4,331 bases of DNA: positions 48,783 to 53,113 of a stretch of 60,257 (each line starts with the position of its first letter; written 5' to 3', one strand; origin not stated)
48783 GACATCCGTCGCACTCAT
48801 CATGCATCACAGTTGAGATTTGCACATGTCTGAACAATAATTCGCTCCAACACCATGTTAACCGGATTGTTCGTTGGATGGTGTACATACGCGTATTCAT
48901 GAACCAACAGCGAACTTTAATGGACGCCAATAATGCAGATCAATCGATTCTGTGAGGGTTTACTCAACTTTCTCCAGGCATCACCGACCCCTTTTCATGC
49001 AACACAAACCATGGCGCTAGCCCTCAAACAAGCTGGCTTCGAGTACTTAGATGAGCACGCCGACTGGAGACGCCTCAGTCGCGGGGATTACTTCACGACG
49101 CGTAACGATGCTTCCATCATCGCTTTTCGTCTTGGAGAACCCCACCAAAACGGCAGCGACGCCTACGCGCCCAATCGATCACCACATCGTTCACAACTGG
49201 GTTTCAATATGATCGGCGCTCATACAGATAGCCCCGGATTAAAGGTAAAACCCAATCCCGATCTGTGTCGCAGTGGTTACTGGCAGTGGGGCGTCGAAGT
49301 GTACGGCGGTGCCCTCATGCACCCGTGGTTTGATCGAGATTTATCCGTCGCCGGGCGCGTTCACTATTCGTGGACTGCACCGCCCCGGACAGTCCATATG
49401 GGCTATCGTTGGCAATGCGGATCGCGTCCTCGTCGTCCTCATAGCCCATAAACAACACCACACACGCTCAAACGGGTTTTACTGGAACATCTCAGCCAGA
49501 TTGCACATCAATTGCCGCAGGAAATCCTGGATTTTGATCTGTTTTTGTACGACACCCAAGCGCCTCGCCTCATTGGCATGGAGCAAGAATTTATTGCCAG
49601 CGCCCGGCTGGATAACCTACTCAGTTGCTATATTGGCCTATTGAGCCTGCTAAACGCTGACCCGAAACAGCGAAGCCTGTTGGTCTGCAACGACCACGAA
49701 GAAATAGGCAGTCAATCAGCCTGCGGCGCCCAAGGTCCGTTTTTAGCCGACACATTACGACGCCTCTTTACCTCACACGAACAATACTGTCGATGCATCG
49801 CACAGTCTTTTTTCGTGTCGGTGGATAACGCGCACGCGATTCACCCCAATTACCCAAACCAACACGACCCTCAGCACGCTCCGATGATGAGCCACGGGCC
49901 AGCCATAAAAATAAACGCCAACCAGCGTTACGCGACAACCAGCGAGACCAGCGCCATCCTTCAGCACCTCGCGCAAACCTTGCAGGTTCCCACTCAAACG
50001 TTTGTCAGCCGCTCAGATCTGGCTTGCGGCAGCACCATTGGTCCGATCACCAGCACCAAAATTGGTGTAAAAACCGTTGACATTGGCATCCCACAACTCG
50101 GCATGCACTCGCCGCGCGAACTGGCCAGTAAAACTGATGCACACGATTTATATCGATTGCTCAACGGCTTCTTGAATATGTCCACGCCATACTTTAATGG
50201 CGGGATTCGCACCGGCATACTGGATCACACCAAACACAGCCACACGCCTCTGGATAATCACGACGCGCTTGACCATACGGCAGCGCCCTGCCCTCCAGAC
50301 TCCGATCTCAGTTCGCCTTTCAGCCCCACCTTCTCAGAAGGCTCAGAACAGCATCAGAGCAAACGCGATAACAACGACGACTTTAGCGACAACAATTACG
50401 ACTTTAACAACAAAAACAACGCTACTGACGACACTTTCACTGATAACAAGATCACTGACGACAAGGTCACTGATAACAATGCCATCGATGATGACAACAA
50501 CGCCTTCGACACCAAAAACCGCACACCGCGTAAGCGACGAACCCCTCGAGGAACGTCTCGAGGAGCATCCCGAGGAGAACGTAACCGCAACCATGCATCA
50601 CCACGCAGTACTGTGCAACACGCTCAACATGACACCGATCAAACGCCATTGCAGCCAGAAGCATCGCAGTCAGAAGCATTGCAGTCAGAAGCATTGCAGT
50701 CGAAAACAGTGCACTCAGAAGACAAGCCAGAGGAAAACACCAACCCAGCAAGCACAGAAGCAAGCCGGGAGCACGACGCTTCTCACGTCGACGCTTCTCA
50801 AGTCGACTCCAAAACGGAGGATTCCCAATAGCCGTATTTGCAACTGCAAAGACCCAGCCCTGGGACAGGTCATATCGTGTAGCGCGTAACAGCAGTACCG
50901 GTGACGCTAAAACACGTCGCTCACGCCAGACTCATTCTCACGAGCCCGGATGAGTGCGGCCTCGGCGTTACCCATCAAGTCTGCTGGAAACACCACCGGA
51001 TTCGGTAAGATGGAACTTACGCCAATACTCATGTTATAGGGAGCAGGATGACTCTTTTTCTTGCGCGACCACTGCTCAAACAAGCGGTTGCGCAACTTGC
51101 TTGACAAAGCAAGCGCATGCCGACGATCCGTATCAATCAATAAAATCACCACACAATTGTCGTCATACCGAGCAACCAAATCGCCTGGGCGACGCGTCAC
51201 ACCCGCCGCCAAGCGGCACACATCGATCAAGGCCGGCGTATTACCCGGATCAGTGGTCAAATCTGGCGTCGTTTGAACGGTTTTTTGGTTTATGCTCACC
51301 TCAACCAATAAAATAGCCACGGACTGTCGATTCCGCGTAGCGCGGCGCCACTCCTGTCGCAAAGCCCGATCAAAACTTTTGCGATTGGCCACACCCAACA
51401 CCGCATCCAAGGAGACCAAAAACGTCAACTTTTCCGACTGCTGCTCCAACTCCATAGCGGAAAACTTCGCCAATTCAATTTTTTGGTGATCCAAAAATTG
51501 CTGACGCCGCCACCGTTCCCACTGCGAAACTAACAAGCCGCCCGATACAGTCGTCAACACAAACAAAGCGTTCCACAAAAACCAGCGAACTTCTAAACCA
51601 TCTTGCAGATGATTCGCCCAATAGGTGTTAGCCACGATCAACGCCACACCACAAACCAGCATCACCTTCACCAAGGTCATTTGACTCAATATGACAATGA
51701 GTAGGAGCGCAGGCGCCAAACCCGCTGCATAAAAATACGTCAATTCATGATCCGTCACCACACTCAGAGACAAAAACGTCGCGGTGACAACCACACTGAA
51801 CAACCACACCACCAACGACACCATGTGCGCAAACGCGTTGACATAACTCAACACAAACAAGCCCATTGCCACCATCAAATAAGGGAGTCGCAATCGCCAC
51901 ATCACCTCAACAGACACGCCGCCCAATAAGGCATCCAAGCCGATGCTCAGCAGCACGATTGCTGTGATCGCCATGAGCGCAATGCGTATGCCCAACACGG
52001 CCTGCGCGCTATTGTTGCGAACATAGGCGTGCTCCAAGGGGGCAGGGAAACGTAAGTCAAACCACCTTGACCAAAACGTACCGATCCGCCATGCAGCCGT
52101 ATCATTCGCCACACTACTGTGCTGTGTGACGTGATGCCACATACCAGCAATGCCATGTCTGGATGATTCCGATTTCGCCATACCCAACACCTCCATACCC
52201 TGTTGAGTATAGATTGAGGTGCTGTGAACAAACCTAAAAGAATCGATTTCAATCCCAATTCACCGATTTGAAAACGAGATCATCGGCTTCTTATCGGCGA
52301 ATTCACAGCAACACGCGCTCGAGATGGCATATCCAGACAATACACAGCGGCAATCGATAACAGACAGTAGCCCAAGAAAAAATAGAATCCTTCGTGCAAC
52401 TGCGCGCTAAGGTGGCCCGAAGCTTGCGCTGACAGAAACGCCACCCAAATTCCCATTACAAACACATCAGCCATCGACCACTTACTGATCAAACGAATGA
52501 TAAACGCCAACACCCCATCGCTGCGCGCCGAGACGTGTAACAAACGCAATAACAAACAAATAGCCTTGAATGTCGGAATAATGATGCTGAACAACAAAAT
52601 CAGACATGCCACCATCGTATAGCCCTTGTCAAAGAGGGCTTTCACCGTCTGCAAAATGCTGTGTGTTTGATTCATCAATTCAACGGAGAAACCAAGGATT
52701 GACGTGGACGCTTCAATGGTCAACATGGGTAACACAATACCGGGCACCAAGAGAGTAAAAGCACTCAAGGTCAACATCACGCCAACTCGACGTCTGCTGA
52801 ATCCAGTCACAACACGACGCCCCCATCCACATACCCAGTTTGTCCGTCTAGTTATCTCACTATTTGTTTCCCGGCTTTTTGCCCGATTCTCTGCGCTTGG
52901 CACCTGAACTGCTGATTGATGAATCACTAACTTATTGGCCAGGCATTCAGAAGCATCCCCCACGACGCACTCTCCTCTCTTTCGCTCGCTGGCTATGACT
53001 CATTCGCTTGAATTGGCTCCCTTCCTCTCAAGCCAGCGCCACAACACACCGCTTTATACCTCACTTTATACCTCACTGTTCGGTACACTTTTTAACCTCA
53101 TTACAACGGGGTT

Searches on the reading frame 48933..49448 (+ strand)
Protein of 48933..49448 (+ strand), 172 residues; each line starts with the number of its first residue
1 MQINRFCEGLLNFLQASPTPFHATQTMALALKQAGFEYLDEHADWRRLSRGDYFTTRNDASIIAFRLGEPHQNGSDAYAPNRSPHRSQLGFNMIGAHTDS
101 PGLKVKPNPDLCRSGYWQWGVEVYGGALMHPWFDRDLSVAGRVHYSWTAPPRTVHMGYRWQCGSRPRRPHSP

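Call 61: search_protein_families(library=pfam, proteins=[window:48933-49448:+], max_evalue=0.00001)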
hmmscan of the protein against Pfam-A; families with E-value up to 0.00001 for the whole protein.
window:48933-49448:+ (172 aa): 1 family
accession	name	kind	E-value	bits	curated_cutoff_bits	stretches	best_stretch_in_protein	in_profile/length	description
PF02127.20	Peptidase_M18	-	1.9e-35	123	24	1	13-145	1-119/432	Aminopeptidase I zinc metalloprotease (M18)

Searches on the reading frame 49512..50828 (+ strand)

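Call 61: search_protein_families(library=pfam, proteins=[window:49512-50828:+], max_evalue=0.00001)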
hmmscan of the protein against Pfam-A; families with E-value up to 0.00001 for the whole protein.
window:49512-50828:+ (439 aa): 2 families
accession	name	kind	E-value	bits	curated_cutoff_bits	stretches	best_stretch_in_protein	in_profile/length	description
PF02127.20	Peptidase_M18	-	9.2e-73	245.9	24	1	3-220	204-431/432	Aminopeptidase I zinc metalloprotease (M18)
PF05343.19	Peptidase_M42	-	1.7e-09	37.6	23.2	1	99-215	183-291/292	M42 glutamyl aminopeptidase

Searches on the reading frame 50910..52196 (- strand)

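Call 61: search_protein_families(library=pfam, proteins=[window:50910-52196:-], max_evalue=0.00001)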
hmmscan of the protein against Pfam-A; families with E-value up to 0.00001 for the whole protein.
window:50910-52196:- (429 aa): 1 family
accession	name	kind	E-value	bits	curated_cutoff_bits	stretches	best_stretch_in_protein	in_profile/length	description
PF00990.26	GGDEF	-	9.6e-14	51.9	23.8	1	263-422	3-158/161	Diguanylate cyclase, GGDEF domain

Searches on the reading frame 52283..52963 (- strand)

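Call 61: search_protein_families(library=pfam, proteins=[window:52283-52963:-], max_evalue=0.00001)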
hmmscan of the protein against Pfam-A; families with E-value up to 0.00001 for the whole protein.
window:52283-52963:- (227 aa): 1 family
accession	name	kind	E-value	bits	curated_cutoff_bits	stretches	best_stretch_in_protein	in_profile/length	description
PF04403.18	PqiA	-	2.5e-21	76.6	23.8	1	63-211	6-147/156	Paraquat-inducible protein A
